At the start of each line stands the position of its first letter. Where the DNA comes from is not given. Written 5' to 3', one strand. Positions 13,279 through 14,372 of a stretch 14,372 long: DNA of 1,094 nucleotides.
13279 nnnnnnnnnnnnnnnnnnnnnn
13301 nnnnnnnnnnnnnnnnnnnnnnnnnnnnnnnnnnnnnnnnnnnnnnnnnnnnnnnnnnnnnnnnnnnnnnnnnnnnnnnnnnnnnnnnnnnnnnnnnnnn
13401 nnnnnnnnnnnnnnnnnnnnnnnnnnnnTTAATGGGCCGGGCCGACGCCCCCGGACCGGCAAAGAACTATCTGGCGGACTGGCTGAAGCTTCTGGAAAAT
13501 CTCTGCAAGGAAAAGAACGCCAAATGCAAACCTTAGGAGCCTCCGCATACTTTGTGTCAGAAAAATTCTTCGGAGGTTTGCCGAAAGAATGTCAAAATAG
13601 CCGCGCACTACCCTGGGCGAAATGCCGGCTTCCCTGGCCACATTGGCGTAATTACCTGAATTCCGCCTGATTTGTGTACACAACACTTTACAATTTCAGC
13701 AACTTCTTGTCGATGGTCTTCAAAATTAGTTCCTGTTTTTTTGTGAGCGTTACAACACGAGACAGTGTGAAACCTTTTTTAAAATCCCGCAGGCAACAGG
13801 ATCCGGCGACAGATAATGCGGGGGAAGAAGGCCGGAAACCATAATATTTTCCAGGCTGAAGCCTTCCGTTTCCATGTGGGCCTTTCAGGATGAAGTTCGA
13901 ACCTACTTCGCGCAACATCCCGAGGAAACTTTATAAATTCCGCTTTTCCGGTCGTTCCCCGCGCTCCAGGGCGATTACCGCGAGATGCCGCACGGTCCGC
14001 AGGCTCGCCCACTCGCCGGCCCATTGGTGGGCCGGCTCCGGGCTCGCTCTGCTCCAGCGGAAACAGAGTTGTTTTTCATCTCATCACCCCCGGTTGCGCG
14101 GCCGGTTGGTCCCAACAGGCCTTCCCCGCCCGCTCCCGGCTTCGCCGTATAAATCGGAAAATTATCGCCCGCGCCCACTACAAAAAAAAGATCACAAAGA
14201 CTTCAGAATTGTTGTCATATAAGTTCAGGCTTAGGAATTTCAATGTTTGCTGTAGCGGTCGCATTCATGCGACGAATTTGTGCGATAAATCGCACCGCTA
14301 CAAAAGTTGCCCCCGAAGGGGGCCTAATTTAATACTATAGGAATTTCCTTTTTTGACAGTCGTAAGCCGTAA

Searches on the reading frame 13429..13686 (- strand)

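Call 10: search_protein_families(library=pfam, proteins=[window:13429-13686:-], max_evalue=10)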
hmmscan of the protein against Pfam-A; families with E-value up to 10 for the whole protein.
window:13429-13686:- (85 aa): 1 family
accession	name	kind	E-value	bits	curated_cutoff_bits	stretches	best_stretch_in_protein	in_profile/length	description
PF09862.15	DUF2089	-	0.079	13.1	33.4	1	8-38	14-44/47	Domain of unknown function (DUF2089)-HTH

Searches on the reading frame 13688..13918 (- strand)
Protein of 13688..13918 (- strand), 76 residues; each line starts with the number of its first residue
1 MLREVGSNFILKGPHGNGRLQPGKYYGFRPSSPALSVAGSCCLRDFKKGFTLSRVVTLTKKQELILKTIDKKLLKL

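Call 10: search_protein_families(library=pfam, proteins=[window:13688-13918:-], max_evalue=10)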
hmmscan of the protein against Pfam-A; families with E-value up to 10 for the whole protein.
window:13688-13918:- (76 aa): 0 families

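Call 49: find_encoding_contigs(protein=window:13688-13918:-, flank=5000, max_places=6)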
Protein window:13688-13918:- (76 aa): no gene with exactly this product is on record in the collection.

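Call 55: search_protein_families(library=ncbifam, proteins=[window:13688-13918:-], max_evalue=10)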
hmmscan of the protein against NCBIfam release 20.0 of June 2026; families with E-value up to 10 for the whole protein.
window:13688-13918:- (76 aa): 0 families

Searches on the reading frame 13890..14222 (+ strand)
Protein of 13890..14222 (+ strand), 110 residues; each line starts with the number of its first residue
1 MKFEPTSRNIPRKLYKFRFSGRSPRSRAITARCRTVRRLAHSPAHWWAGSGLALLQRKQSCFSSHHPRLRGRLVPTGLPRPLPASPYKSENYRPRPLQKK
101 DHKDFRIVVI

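Call 50: find_encoding_contigs(protein=window:13890-14222:+, flank=5000, max_places=6)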
Protein window:13890-14222:+ (110 aa): no gene with exactly this product is on record in the collection.
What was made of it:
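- No Logan contig carrying the copy B region was recovered, and its ORFs are not on record (calls 49, 50).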
